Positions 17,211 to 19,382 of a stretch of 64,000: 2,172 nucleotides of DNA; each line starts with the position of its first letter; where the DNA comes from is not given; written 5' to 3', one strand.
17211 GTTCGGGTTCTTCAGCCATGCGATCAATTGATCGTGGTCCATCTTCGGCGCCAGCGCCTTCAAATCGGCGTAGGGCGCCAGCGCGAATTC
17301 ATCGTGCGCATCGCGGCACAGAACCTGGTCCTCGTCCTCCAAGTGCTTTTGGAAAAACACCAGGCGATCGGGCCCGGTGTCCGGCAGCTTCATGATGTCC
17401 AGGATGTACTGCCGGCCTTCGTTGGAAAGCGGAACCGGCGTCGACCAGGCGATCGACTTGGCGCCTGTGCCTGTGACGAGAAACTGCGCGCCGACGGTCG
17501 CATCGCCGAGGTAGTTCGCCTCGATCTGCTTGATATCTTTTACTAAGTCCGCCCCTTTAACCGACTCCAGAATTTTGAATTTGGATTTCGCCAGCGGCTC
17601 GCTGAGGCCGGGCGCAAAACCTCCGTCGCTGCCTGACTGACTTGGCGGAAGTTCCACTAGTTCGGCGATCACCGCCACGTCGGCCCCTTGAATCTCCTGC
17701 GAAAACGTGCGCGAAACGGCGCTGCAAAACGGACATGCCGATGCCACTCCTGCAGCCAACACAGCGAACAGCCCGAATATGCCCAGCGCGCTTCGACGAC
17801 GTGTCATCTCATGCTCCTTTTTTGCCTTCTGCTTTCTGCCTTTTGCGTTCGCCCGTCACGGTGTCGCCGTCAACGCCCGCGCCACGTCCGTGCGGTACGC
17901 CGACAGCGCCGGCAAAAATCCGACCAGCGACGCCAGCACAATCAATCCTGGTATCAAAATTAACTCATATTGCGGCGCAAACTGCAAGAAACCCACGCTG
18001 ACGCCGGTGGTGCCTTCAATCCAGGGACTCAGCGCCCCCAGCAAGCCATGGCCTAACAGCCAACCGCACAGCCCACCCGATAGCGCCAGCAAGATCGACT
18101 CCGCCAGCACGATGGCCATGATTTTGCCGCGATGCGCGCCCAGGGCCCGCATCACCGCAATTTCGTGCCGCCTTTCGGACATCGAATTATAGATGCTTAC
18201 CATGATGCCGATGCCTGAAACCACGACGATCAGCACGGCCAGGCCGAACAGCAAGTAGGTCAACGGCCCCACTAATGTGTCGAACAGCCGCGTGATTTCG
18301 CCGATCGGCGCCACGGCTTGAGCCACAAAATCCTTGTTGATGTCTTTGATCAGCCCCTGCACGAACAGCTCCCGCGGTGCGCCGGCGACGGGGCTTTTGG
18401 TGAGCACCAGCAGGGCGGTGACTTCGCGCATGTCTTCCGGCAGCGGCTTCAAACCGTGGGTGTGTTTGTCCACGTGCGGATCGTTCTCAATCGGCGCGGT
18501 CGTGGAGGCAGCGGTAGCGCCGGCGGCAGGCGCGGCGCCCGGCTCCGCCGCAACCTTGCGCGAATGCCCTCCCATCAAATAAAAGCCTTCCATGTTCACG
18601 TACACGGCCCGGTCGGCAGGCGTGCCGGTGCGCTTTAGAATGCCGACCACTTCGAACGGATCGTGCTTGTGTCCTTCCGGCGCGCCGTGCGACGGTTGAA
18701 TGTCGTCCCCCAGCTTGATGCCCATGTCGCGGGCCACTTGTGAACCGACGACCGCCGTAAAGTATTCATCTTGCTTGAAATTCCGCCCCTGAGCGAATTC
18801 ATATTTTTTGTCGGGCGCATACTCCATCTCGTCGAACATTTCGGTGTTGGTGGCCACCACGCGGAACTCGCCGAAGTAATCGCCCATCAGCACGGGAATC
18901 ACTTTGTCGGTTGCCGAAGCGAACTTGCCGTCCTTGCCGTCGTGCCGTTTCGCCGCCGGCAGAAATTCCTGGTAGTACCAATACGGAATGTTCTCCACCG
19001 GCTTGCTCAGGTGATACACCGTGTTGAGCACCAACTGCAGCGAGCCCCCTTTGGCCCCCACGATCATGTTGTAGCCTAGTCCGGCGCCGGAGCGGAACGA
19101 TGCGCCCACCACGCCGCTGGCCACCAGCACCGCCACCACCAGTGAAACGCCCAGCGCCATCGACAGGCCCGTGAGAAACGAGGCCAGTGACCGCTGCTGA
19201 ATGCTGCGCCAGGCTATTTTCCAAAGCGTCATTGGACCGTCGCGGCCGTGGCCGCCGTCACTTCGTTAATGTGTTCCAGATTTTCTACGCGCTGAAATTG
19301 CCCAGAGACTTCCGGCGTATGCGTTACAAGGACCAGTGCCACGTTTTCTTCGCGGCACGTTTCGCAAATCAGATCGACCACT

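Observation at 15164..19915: Five-gene operon of unassigned function: MacB/FtsX-type ABC pair, secreted CPFC-motif protein and two Cys-Cys DUF3299 paralogs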

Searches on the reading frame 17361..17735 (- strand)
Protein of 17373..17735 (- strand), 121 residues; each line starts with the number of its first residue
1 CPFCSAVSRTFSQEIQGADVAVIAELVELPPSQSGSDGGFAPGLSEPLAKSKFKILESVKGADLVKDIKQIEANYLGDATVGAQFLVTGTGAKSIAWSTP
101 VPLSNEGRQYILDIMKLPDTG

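Call 58: search_solved_structures(query=A2, max_evalue=10, show_alignments=3)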
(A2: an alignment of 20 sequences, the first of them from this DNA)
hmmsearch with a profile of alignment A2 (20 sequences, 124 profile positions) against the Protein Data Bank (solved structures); distinct sequences matched with E-value up to 10: 5.
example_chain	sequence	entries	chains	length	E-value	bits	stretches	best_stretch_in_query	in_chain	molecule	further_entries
5ycr_A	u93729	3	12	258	0.26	14.8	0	77-107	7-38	Enoyl-[acyl-carrier-protein] reductase [NADH] FabI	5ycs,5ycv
2qio_A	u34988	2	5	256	0.27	14.8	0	77-107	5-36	Enoyl-(Acyl-carrier-protein) reductase | Enoyl-[acyl-carrier-protein] reductase (FabL) (NADPH)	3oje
3ojf_A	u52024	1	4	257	0.27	14.7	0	77-107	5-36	Enoyl-[acyl-carrier-protein] reductase (FabL) (NADPH)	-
5ycx_A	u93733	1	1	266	0.29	14.7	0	77-107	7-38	Enoyl-[acyl-carrier-protein] reductase [NADH] FabI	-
5xyi_K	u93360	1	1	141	0.59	13.6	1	66-118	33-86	Plectin/S10 domain containing protein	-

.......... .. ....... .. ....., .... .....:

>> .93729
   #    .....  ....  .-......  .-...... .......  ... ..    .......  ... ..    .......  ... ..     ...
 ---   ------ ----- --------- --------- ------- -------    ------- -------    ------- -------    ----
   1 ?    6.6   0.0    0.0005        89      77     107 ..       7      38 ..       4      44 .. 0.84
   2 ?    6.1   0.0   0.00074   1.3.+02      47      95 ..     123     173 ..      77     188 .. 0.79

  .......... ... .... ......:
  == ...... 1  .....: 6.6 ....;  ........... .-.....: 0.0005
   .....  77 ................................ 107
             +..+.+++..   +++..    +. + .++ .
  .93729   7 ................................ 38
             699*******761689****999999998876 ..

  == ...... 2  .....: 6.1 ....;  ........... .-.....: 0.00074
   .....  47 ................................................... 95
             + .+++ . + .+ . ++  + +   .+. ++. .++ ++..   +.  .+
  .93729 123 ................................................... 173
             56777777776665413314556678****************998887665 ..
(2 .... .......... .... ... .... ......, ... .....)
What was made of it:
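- On TIMP / NTR module: A profile search of the PDB finds no TIMP (call 58).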

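Call 60: search_protein_families(library=pfam, proteins=[window:17373-17735:-], max_evalue=10)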
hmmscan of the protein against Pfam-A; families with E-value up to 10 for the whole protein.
window:17373-17735:- (121 aa): 0 families
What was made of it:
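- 17418..17735 (-): TIMP/NTR-like OB-fold domain (residues 25-130) of the CPxC protein. There is no sequence-level hit (calls 58, 60).
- Closest known: TIMP / NTR. Different: No sequence-level similarity (calls 58, 60).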

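Call 67: predict_structure(alignment_id=A3)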
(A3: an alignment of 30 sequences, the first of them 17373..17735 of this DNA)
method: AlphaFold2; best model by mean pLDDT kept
length: 121 residues; sequences in the alignment: 30
mean_pLDDT: 83.7   pTM: 0.74
mean pLDDT of the five models: 83.7, 82.1, 80.5, 79.9, 79.4
residues with pLDDT >= 90: 68; 70-90: 29; 50-70: 15; < 50: 9
segments of 3 or more residues with pLDDT < 50: 34-40
pLDDT, mean of each block of 10 residues (from residue 1): 61 88 94 52 67 96 94 91 96 91 92 85 60
secondary structure, 60 per line:
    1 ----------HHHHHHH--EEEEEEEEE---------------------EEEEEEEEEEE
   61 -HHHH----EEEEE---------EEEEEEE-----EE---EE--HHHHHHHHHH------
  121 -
elements in order: H11-17 E20-28 E50-60 H62-65 E70-74 E84-90 H105-114
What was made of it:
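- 17418..17735 (-): Domain model pLDDT 83.7 (call 67).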

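Call 69: fold_search(model_id=the predicted structure, library=pdb)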
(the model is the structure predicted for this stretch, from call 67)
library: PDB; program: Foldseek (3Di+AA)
matches with E <= 10: 372; with E <= 0.001: 0
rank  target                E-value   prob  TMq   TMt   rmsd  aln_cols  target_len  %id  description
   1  1uea_B                1.2e-03  1.00  0.51  0.36   7.2       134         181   16  MMP-3/TIMP-1 COMPLEX (released 1998-10-14)
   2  1pxu                  2.6e-03  1.00  0.55  0.51   5.7       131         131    9  Crystal structure of chicken NtA from a eukaryotic source at 2.2A resolution (released 2004-06-29)
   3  1jc7                  3.3e-03  1.00  0.55  0.52   5.7       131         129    9  The Laminin-Binding Domain of Agrin is Structurally Related to N-TIMP-1 (released 2001-08-08)
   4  2j0t_D                3.5e-03  1.00  0.51  0.50   6.5       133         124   14  Crystal Structure of the Catalytic Domain of MMP-1 in Complex with the Inhibitory Domain of TIMP-1 (released 2006-10-18)
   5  1jb3                  4.2e-03  1.00  0.56  0.54   4.8       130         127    9  The Laminin-Binding Domain of Agrin is structurally related to N-TIMP-1 (released 2001-08-08)
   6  3ma2_C                7.1e-03  1.00  0.56  0.57   5.1       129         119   15  Complex membrane type-1 matrix metalloproteinase (MT1-MMP) with tissue inhibitor of metalloproteinase-1 (TIMP-1) (released 2010-06-30)
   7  1uap_MODEL_1_A        7.5e-03  1.00  0.56  0.52   5.1       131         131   11  NMR structure of the NTR domain from human PCOLCE1 (released 2003-07-15)
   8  3ma2_B                9.0e-03  1.00  0.51  0.52   5.5       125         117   15  Complex membrane type-1 matrix metalloproteinase (MT1-MMP) with tissue inhibitor of metalloproteinase-1 (TIMP-1) (released 2010-06-30)
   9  3i70                  9.5e-03  1.00  0.55  0.53   4.9       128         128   11  Long-wavelength structure of NtA (released 2010-03-02)
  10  9sos                  9.5e-03  1.00  0.51  0.37   6.5       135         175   14  Tissue Inhibitor of Matrix Metalloproteinase-1 (TIMP-1) (released 2025-09-24)
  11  9sop_A                1.0e-02  1.00  0.51  0.37   5.2       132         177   14  Tissue inhibitor of metalloproteinase-1 (TIMP-1) (released 2025-09-24)
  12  9sop_B                2.7e-02  1.00  0.52  0.38   4.5       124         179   13  Tissue inhibitor of metalloproteinase-1 (TIMP-1) (released 2025-09-24)
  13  6n9d_B                3.2e-02  1.00  0.53  0.39   4.3       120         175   13  Complex of tissue inhibitor of metalloproteinases-1 (TIMP-1) mutant (L34G/L133P/L151C/G154A) with matrix metalloprotei (released 2019-05-15)
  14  3cki_B                5.5e-02  0.92  0.44  0.44   5.5       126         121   13  Crystal structure of the TACE-N-TIMP-3 complex (released 2008-08-05)
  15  3nsw_A                1.4e-01  0.72  0.38  0.42   8.6       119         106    7  Crystal Structure of Ancylostoma ceylanicum Excretory-Secretory Protein 2 (released 2011-05-18)
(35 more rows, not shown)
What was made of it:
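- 17418..17735 (-): The top 14 Foldseek PDB hits are all TIMP-1, TIMP-3, agrin NtA or PCOLCE NTR (top 13: prob 1.00, TMq 0.51-0.56; TIMP-3 3cki: prob 0.92, TMq 0.44; best E 1.2e-3; call 69).
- On TIMP / NTR module: The top 14 Foldseek hits are all TIMP/NTR (top 13: prob 1.00, TMq 0.51-0.56; TIMP-3 3cki: prob 0.92, TMq 0.44; best E 1.2e-3), found with an AlphaFold2 model of pLDDT 83.7 (calls 67, 69).
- Closest known: TIMP / NTR. Same: The OB-fold of the N-terminal domain (top 14 Foldseek hits, call 69).
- The domain behind the CPxC matches TIMP/NTR structures (call 69). The fold match to TIMPs (call 69).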

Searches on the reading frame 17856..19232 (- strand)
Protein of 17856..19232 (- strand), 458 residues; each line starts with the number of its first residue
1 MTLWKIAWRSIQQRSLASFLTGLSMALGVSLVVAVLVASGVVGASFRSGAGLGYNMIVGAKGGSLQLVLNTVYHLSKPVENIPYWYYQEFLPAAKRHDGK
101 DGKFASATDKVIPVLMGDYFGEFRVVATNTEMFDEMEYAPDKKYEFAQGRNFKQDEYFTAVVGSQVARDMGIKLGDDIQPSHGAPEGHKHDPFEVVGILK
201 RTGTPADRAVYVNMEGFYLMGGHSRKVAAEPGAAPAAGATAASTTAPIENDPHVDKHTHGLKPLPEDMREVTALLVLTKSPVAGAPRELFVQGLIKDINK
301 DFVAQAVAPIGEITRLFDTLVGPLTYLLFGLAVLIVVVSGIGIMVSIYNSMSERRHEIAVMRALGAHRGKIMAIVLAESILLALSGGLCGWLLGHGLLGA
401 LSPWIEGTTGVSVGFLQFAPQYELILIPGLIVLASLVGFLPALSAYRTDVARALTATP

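Call 4: search_protein_families(library=pfam, proteins=[window:17856-19232:-], max_evalue=0.01)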
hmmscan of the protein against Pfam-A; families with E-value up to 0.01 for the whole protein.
window:17856-19232:- (458 aa): 3 families
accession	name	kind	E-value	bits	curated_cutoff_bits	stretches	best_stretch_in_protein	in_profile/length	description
PF02687.27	FtsX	-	1e-17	64.8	25.5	1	331-449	3-119/120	FtsX-like permease C-terminal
PF12704.14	MacB_PCD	-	3.7e-11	44.1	27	1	18-238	1-200/207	MacB-like periplasmic core domain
PF03739.19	LptF_LptG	-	0.0065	16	27.9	1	324-389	45-112/353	Lipopolysaccharide export system permease LptF/LptG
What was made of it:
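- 17856..19232 (-): MacB-type (type VII ABC) permease, 458 aa, four TM segments, periplasmic domain about residues 51-315 (18288-19082). Homologue of PA4065/ZrgB. Pfam FtsX 64.8 bits and MacB_PCD 44.1 bits, both above cutoff (call 4).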

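Call 6: search_protein_families(library=ncbifam, proteins=[window:17856-19232:-], max_evalue=0.01)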
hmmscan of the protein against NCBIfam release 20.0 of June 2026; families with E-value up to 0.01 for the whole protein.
window:17856-19232:- (458 aa): 11 families
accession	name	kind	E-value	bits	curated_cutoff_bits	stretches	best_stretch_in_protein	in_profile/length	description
TIGR03434.1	ADOP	subfamily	4.5e-15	54.8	622.3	1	318-456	265-401/803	ADOP family duplicated permease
TIGR02212.1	lolCE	equivalog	7.4e-12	44.9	362.45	1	329-455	270-409/411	lipoprotein-releasing ABC transporter permease subunit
NF007826.0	PRK10535.1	equivalog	1e-07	30.6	966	1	327-454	524-645/648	macrolide ABC transporter ATP-binding protein/permease MacB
NF038346.1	FtsX_actino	exception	2.6e-06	27.1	250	1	314-445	170-301/308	permease-like cell division protein FtsX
TIGR00439.2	FtsX_Gneg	equivalog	7.9e-06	25.3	255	1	311-445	160-286/292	permease-like cell division protein FtsX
NF041854.1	ABC_perm_YbbP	equivalog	1.2e-05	23.5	999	1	294-389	653-748/806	putative ABC transporter permease subunit YbbP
NF008357.0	PRK11146.1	exception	1.8e-05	23.7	439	1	332-407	276-354/414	lipoprotein-releasing ABC transporter permease subunit LolE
TIGR02213.1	lolE_release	exception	1.9e-05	23.7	540.35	1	331-408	272-349/411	lipoprotein-releasing ABC transporter permease subunit LolE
NF038347.1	FtsX_Gpos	exception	0.0016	17.8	225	1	302-442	146-287/296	permease-like cell division protein FtsX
TIGR01185.1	devC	equivalog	0.0038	16.3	290.35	1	328-394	260-327/380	ABC transporter permease DevC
NF008076.0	PRK10814.1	exception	0.0074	15.3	473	0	331-398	270-337/399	lipoprotein-releasing ABC transporter permease subunit LolC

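Call 50: search_solved_structures(query=window:17856-19232:-, max_evalue=0.01, show_alignments=3)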
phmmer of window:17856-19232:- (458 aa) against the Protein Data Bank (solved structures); distinct sequences matched with E-value up to 0.01: 11.
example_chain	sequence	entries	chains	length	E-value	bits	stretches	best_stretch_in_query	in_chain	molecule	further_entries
5gko_A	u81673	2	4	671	1e-10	44.4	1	316-455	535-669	Macrolide export ATP-binding/permease protein MacB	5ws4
5lil_A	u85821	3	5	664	5.2e-08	35.5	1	312-447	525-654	Macrolide export ATP-binding/permease protein MacB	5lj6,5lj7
5xu1_M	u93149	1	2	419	1e-07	34.5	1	324-454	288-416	ABC transporter permeae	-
5nik_J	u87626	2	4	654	2.7e-07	33.1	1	324-454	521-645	Macrolide export ATP-binding/permease protein MacB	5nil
9o9x_C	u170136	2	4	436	2e-06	30.2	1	331-454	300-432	ABC transporter permease YtrF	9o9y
9w37_A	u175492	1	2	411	3.1e-06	29.6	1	328-454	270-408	LolF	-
9w35_A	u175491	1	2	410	3.3e-06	29.5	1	328-454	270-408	LolF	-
9w2w_A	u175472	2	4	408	5.5e-06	28.8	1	328-453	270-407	LolF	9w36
7arh_E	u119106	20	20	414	1.5e-05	27.4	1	327-455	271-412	Lipoprotein-releasing system transmembrane protein LolE | Lipoprotein transporter subunit LolE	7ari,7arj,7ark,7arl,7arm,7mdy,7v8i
9rli_E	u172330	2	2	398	1.9e-05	27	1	327-455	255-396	Lipoprotein-releasing system transmembrane protein LolE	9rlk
7mdx_B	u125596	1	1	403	4.3e-05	25.9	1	327-410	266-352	Lipoprotein-releasing system transmembrane protein LolE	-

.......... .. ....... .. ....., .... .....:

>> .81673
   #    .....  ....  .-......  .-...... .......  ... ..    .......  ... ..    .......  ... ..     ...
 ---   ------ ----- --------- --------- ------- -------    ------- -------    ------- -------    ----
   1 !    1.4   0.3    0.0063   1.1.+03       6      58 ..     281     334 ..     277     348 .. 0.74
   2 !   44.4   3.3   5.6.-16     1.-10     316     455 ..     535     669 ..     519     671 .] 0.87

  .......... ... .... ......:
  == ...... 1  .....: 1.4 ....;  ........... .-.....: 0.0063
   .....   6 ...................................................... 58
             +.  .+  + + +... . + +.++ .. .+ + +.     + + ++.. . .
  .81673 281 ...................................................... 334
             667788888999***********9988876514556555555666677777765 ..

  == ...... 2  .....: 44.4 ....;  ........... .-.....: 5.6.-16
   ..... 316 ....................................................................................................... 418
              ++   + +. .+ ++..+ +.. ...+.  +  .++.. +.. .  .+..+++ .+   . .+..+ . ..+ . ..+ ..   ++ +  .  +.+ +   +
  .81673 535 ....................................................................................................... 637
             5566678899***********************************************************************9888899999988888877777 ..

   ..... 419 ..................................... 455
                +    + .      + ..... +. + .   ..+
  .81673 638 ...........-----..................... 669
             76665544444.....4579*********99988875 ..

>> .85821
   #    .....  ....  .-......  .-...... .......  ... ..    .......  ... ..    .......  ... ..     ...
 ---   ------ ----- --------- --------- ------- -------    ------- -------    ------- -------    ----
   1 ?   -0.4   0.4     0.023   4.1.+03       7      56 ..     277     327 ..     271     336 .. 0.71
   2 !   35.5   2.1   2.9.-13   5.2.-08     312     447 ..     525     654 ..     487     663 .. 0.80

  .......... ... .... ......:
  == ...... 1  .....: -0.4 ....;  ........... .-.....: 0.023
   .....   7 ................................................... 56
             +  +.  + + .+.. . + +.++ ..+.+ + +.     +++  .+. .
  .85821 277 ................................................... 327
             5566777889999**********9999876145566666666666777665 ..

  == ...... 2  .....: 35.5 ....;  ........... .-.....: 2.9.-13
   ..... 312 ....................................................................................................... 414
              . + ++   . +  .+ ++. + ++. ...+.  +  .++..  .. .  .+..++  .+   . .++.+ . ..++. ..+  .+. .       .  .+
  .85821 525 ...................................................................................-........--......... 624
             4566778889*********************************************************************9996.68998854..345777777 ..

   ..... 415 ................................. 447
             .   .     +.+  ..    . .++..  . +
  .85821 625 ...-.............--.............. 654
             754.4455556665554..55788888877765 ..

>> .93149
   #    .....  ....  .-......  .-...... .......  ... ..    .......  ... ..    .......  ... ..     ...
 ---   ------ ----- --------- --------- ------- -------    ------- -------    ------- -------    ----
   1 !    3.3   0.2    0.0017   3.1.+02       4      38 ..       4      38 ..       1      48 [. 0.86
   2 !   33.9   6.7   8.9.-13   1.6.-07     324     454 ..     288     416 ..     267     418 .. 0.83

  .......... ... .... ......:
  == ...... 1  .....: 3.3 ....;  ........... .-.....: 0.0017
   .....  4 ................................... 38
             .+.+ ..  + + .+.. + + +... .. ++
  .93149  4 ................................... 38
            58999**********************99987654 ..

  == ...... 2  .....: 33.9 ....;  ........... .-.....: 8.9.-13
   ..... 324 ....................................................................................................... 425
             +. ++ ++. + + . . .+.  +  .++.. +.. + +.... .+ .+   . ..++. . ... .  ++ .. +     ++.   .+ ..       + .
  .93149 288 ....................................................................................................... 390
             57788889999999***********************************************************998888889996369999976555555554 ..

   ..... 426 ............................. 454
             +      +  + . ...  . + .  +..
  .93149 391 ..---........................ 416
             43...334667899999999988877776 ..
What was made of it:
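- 17856..19232 (-): Solved MacB/LolE/LolF structures match only the C-terminal TM part, at most 44 bits (call 50).
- Closest known: MacB / LolCDE / FtsEX. Different: Solved structures align only over the C-terminal TM bundle (call 50). The His triad lies in the periplasmic domain, the part of the permease that does not align with solved MacB/LolE/LolF structures (call 50).
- Curated Lol, MacB, FtsX and DevC models and solved structures match only the C-terminal TM region, at no more than 55 bits (calls 6, 50).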
